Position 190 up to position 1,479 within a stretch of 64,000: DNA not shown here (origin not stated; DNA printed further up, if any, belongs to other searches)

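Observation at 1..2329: Apparent PurC-PurS fusion upstream of purQ, with a divergent PurR-like HTH-PRTase regulator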

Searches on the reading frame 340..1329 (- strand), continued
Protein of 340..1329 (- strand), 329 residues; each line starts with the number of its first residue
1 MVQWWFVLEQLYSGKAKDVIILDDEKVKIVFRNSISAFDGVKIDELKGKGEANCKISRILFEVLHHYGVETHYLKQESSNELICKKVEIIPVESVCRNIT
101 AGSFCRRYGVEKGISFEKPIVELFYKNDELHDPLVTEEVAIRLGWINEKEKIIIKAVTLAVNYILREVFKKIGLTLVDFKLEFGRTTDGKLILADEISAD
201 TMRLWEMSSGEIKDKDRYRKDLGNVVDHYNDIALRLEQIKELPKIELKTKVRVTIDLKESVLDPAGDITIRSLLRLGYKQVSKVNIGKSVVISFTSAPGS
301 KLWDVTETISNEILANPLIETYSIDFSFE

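Call 35: find_encoding_contigs(protein=P0042, flank=6000, max_places=1)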
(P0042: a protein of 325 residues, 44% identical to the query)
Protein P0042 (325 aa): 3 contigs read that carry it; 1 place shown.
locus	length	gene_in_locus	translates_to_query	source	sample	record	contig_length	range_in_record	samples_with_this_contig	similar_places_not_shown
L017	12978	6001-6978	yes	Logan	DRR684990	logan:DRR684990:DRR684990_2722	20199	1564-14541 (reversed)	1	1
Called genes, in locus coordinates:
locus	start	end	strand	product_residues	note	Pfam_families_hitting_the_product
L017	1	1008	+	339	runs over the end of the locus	PF02558:ApbA, PF08546:ApbA_C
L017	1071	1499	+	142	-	PF01451:LMWPc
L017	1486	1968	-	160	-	PF03551:PadR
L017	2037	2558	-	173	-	PF00011:HSP20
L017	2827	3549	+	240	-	PF01209:Ubie_methyltran, PF01135:PCMT (faint), PF13489:Methyltransf_23, PF13847:Methyltransf_31, PF08241:Methyltransf_11, PF08242:Methyltransf_12, PF13649:Methyltransf_25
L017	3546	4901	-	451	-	PF07690:MFS_1, PF13347:MFS_2, PF07690:MFS_1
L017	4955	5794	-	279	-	PF01522:Polysacc_deac_1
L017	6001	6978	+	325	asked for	PF01259:SAICAR_synt, PF02700:PurS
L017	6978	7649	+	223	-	PF07685:GATase_3 (weak), PF13507:GATase_5, PF01965:DJ-1_PfpI (weak)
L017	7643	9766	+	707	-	PF18072:FGAR-AT_linker, PF00586:AIRS, PF02769:AIRS_C, PF00586:AIRS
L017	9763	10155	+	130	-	PF00731:AIRC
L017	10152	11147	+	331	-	PF00586:AIRS, PF02769:AIRS_C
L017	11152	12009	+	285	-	PF00763:THF_DHG_CYH, PF02882:THF_DHG_CYH_C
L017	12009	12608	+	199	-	PF00551:Formyl_trans_N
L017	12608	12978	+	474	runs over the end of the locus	PF13522:GATase_6 (weak), PF13537:GATase_7, PF00156:Pribosyltran (weak)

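Call 36: find_encoding_contigs(protein=P0072, flank=6000, max_places=1)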
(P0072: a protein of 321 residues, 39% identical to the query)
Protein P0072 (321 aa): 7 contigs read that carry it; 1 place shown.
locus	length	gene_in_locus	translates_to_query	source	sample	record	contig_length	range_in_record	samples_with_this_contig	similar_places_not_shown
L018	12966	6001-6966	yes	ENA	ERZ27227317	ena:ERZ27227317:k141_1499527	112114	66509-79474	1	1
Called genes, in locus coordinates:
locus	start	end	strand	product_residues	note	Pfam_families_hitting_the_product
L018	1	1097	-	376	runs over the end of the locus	PF01070:FMN_dh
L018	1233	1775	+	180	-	-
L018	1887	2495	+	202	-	PF00551:Formyl_trans_N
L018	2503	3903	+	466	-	PF13537:GATase_7 (weak), PF00156:Pribosyltran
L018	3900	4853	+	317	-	PF06849:DUF1246, PF06973:DUF1297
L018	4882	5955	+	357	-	PF06849:DUF1246, PF06973:DUF1297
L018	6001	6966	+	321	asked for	PF01259:SAICAR_synt, PF02700:PurS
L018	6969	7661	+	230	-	PF07685:GATase_3, PF13507:GATase_5, PF00117:GATase, PF01965:DJ-1_PfpI (weak)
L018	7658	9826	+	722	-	PF18072:FGAR-AT_linker, PF00586:AIRS, PF02769:AIRS_C, PF00586:AIRS, PF02769:AIRS_C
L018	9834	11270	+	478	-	PF00731:AIRC, PF00586:AIRS, PF02769:AIRS_C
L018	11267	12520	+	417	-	PF02844:GARS_N, PF01071:GARS_A, PF02843:GARS_C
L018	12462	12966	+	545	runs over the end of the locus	PF00117:GATase, PF07722:Peptidase_C26 (faint), PF02540:NAD_synthase (faint), PF00958:GMP_synt_C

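Call 37: find_encoding_contigs(protein=P0118, flank=6000, max_places=1)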
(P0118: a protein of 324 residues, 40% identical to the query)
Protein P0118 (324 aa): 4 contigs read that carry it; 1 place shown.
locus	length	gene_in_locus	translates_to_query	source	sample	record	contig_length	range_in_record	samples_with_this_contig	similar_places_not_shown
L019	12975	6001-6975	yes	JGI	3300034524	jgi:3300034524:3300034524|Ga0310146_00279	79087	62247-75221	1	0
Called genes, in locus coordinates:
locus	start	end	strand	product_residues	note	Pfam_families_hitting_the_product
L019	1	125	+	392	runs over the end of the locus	PF04295:GD_AH_second, PF20629:GD_AH_C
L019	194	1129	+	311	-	PF00701:DHDPS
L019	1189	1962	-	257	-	PF09339:HTH_IclR, PF01614:IclR_C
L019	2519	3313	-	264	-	PF01925:TauE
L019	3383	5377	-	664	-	-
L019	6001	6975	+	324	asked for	PF01259:SAICAR_synt, PF02700:PurS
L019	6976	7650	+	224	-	PF13507:GATase_5, PF01965:DJ-1_PfpI (weak), PF07685:GATase_3 (weak)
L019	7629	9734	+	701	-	PF18072:FGAR-AT_linker, PF00586:AIRS, PF02769:AIRS_C, PF00586:AIRS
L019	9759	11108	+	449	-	PF13230:GATase_4 (weak), PF13522:GATase_6, PF13537:GATase_7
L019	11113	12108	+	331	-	PF00586:AIRS, PF02769:AIRS_C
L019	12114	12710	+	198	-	PF00551:Formyl_trans_N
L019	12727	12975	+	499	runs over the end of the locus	PF02142:MGS, PF01808:AICARFT_IMPCHas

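Call 56: predict_structure(alignment_id=A4)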
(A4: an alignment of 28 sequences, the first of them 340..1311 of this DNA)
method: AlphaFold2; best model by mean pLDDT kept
length: 323 residues; sequences in the alignment: 28
mean_pLDDT: 93.3   pTM: 0.91
mean pLDDT of the five models: 93.3, 92.5, 92.2, 91.3, 89.7
residues with pLDDT >= 90: 272; 70-90: 42; 50-70: 9; < 50: 0
segments of 3 or more residues with pLDDT < 50: none
pLDDT, mean of each block of 10 residues (from residue 1): 70 93 92 72 96 98 98 98 97 94 95 96 90 97 97 98 98 98 95 95 91 84 96 96 95 91 96 93 94 96 95 94 87
secondary structure, 60 per line:
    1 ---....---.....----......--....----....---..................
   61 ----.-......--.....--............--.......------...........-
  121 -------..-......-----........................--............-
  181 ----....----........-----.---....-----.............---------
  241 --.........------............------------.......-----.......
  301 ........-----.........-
elements in order: E4-7 E11-15 E20-25 E28-31 E36-39 H43-60 E67-72 E75-79 E82-93 H96-102 E109-119 H131-136 H142-165 E168-179 E185-188 E196-200 H210-213 H219-231 E243-251 H258-269 E282-288 H294-308 E314-322

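Call 61: search_protein_representatives(protein=window:340-1311:-)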
Query: 323 residues. Proteins with E-value up to 0.001 (for the whole library): 4314; up to 1e-10: 2066; up to 1e-30: 335. The best 150 are listed.
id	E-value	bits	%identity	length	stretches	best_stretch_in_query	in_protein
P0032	2.3e-109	381.9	56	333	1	6-319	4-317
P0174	3.1e-96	338.8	99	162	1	162-323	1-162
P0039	1.6e-82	293.7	44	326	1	4-320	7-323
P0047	1.2e-78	281.1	45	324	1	3-319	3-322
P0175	1.2e-74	267.9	44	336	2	29-230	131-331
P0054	2.3e-74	266.9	43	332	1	4-318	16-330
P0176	2.8e-74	266.7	46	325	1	3-321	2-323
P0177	5.6e-71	255.8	46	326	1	5-287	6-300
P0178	2.9e-70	253.5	43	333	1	2-296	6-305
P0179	4.1e-68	246.4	42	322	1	5-315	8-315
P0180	8.7e-65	235.5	38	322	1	1-320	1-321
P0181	4.2e-63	230.0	39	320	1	5-317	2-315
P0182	1.8e-60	221.3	40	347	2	4-258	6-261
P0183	4.2e-60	220.1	45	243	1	5-232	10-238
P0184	1.6e-57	211.6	44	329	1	3-230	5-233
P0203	1.0e-52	195.8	35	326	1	5-318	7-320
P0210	2.4e-51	191.3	36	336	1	8-318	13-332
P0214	1.8e-50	188.4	34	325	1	4-322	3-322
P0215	4.0e-50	187.4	38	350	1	4-318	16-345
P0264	8.4e-46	173.2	35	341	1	3-318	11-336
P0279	8.0e-45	169.9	32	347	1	5-315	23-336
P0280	1.2e-44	169.4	36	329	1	6-321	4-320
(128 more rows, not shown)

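Call 62: list_cluster_members(proteins=[P0176, P0179, P0180, P0203, P0210, P0214, P0215, P0264, P0279, P0280])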
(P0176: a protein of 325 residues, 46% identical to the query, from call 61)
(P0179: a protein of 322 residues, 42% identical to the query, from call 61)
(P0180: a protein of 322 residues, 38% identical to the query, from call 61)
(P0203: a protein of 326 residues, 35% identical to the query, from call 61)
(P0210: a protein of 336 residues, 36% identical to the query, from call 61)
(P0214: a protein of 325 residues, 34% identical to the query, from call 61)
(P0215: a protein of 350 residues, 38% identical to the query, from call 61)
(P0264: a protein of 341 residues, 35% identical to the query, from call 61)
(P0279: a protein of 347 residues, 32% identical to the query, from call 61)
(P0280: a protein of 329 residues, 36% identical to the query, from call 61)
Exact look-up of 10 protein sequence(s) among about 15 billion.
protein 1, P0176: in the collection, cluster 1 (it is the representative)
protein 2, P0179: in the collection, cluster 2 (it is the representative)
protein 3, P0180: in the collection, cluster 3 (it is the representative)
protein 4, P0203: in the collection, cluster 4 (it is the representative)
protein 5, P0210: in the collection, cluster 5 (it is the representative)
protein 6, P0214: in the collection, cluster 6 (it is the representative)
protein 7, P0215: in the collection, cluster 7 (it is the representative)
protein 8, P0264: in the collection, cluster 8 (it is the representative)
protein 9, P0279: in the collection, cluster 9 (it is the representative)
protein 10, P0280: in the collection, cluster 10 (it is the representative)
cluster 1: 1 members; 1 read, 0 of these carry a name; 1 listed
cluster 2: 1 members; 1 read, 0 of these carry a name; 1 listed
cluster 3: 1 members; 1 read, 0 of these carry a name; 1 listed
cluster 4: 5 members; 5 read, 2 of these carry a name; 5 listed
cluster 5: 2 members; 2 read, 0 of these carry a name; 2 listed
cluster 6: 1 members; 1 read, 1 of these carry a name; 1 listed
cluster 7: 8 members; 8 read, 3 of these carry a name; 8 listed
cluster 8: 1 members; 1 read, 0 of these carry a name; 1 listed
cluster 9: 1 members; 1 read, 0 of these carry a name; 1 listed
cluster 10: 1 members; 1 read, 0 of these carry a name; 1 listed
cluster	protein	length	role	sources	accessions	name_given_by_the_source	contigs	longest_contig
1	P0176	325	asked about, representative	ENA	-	-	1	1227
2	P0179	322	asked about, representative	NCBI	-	-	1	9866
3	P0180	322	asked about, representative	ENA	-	-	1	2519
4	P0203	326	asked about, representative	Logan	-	-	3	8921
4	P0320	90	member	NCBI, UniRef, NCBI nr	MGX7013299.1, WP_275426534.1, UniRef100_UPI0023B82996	phosphoribosylformylglycinamidine synthase subunit PurS [Vagococcus silagei] | phosphoribosylformylglycinamidine synthase subunit PurS n=1 Tax=Vagococcus silagei ...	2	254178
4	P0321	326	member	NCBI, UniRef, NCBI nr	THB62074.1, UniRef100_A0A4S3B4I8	phosphoribosylaminoimidazolesuccinocarboxamide synthase [Vagococcus silagei] | Multifunctional fusion protein n=1 Tax=Vagococcus silagei TaxID=2508885 ...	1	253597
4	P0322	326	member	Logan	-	-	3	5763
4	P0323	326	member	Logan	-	-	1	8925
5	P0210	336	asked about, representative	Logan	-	-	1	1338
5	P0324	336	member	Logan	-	-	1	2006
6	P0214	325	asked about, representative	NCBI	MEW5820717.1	MAG: phosphoribosylformylglycinamidine synthase subunit PurS [Cyanobacteriota bacterium]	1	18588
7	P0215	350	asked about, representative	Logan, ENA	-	-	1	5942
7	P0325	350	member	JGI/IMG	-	phosphoribosylaminoimidazole-succinocarboxamide synthase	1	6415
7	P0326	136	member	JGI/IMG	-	phosphoribosylaminoimidazole-succinocarboxamide synthase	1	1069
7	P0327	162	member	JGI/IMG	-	phosphoribosylformylglycinamidine (FGAM) synthase PurS component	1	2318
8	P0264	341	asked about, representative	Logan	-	-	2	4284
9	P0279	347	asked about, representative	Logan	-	-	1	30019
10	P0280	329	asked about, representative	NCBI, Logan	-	-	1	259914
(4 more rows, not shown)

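Call 68: find_encoding_contigs(protein=P0037, flank=4000, max_places=1)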
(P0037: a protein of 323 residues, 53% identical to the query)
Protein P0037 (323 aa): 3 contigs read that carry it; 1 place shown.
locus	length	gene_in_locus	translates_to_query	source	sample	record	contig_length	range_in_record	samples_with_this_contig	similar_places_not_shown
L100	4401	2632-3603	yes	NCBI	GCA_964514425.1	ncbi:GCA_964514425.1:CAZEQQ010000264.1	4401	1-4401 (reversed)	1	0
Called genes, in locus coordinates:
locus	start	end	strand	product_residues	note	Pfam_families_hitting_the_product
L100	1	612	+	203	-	?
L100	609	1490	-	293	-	-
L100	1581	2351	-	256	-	PF00156:Pribosyltran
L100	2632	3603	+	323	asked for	PF01259:SAICAR_synt, PF02700:PurS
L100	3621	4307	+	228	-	PF07685:GATase_3, PF13507:GATase_5, PF00117:GATase (weak), PF01965:DJ-1_PfpI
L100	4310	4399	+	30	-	?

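Call 69: find_encoding_contigs(protein=P0024, flank=4000, max_places=1)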
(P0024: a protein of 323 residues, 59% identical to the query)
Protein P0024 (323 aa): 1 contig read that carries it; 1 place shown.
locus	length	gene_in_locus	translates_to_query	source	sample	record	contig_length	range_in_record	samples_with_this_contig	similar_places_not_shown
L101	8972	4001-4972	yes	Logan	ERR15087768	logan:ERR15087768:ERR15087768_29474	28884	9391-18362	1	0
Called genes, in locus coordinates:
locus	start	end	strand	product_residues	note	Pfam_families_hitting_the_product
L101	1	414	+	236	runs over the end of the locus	PF13098:Thioredoxin_2 (faint), PF00085:Thioredoxin (faint), PF14595:Thioredoxin_9 (weak), PF13192:Thioredoxin_3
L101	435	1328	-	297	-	-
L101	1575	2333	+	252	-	PF00156:Pribosyltran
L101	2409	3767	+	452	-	PF00149:Metallophos, PF12850:Metallophos_2 (weak)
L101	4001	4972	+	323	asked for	PF01259:SAICAR_synt, PF02700:PurS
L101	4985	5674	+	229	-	PF07685:GATase_3, PF13507:GATase_5, PF00117:GATase (weak), PF01965:DJ-1_PfpI (weak)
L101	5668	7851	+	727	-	PF18072:FGAR-AT_linker, PF00586:AIRS, PF02769:AIRS_C, PF00586:AIRS, PF02769:AIRS_C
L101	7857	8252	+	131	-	PF00731:AIRC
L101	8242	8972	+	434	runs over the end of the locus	PF00206:Lyase_1, PF10397:ADSL_C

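Call 70: find_encoding_contigs(protein=P0029, flank=4000, max_places=1)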
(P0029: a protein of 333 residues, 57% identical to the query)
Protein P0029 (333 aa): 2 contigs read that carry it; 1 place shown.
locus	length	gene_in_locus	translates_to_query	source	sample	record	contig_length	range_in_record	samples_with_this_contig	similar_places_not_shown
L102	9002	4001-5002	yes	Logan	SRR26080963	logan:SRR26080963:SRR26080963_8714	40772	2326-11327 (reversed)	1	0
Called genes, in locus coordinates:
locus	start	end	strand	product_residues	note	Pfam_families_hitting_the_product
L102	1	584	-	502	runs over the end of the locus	PF00117:GATase, PF07722:Peptidase_C26 (faint), PF02540:NAD_synthase (faint), PF00958:GMP_synt_C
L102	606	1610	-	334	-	PF06849:DUF1246, PF06973:DUF1297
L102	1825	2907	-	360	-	PF06849:DUF1246, PF06973:DUF1297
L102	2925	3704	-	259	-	PF00156:Pribosyltran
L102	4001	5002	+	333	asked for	PF01259:SAICAR_synt, PF02700:PurS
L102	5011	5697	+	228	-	PF07685:GATase_3, PF13507:GATase_5, PF01965:DJ-1_PfpI (weak)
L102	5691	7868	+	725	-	PF18072:FGAR-AT_linker, PF00586:AIRS, PF02769:AIRS_C, PF00586:AIRS, PF02769:AIRS_C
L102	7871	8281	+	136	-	PF00731:AIRC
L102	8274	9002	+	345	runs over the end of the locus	PF00586:AIRS, PF02769:AIRS_C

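Call 75: fold_search(model_id=the predicted structure, library=pdb)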
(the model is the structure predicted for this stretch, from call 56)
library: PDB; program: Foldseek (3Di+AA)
matches with E <= 10: 619; with E <= 0.001: 48
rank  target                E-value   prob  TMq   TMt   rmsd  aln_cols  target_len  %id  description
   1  2z02_A                4.3e-29  1.00  0.70  0.92   1.4       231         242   48  Crystal structure of phosphoribosylaminoimidazolesuccinocarboxamide synthase wit ATP from Methanocaldococcus jannaschi (released 2007-11-06)
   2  2ywv_A                8.0e-29  1.00  0.69  0.94   1.7       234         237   42  Crystal structure of SAICAR synthetase from Geobacillus kaustophilus (released 2007-10-23)
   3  3nua_A                8.0e-29  1.00  0.69  0.94   2.0       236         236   41  Crystal Structure of Phosphoribosylaminoimidazole-Succinocarboxamide Synthase from Clostridium perfringens (released 2010-08-25)
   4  3nua_B                1.3e-28  1.00  0.69  0.94   1.9       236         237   41  Crystal Structure of Phosphoribosylaminoimidazole-Succinocarboxamide Synthase from Clostridium perfringens (released 2010-08-25)
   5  3kre                  1.7e-28  1.00  0.69  0.94   2.1       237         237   42  Crystal structure of phosphoribosylaminoimidazole-succinocarboxamide synthase from Ehrlichia chaffeensis at 1.8A resolut (released 2009-12-01)
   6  4fe2_B                1.8e-28  1.00  0.70  0.96   1.1       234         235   44  X-Ray Structure of SAICAR Synthetase (PurC) from Streptococcus pneumoniae complexed with AIR, ADP, Asp and Mg2+ (released 2013-05-29)
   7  4fe2_A                2.4e-28  1.00  0.70  0.96   1.1       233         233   44  X-Ray Structure of SAICAR Synthetase (PurC) from Streptococcus pneumoniae complexed with AIR, ADP, Asp and Mg2+ (released 2013-05-29)
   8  2yzl                  3.5e-28  1.00  0.69  0.94   1.3       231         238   48  Crystal structure of phosphoribosylaminoimidazole-succinocarboxamide synthase with ADP from Methanocaldococcus jannaschi (released 2007-11-06)
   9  4o7l                  1.8e-27  1.00  0.68  0.95   3.7       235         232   42  SAICAR synthetase (Type-2) in complex with ADP (released 2014-12-31)
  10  4o7n                  2.7e-27  1.00  0.69  0.95   3.7       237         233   42  SAICAR synthetase (Type-2) in complex with ADP (released 2014-12-31)
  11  4o82_B                7.5e-27  1.00  0.67  0.95   3.1       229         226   42  SAICAR synthetase (Type-1) in complex with ADP AND AMP in both chains (released 2014-12-31)
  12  4fgr_B                1.3e-26  1.00  0.70  0.97   1.2       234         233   43  X-Ray Structure of SAICAR Synthetase (PurC) from Streptococcus pneumoniae complexed with ADP and Mg2+ (released 2013-06-05)
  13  4o7r                  1.3e-26  1.00  0.67  0.95   3.7       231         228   42  SAICAR synthetase (Type-2) in complex with UMP/UDP (released 2014-12-31)
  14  4o7z                  1.5e-26  1.00  0.67  0.95   3.7       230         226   42  SAICAR synthetase (Type-2) in complex with GMP (released 2014-12-31)
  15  3u54_B                1.6e-26  1.00  0.67  0.96   2.6       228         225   42  Crystal structure (Type-1) of SAICAR synthetase from Pyrococcus horikoshii OT3 (released 2012-10-17)
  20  6yb8_A                1.5e-22  1.00  0.68  0.53   2.0       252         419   33  Human octameric PAICS in complex with CAIR and SAICAR (released 2020-07-08)
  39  1twj_A                2.1e-05  1.00  0.23  0.88   2.2        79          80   33  Crystal Structure of B. subtilis PurS P21 Crystal Form (released 2004-08-31)
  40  2yx5                  4.2e-05  1.00  0.23  0.85   1.5        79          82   33  Crystal Structure of Methanocaldococcus jannaschii PurS, One of the Subunits of Formylglycinamide Ribonucleotide Amidotr (released 2007-10-30)
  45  1twj_C                4.0e-04  1.00  0.23  0.89   2.0        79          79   33  Crystal Structure of B. subtilis PurS P21 Crystal Form (released 2004-08-31)
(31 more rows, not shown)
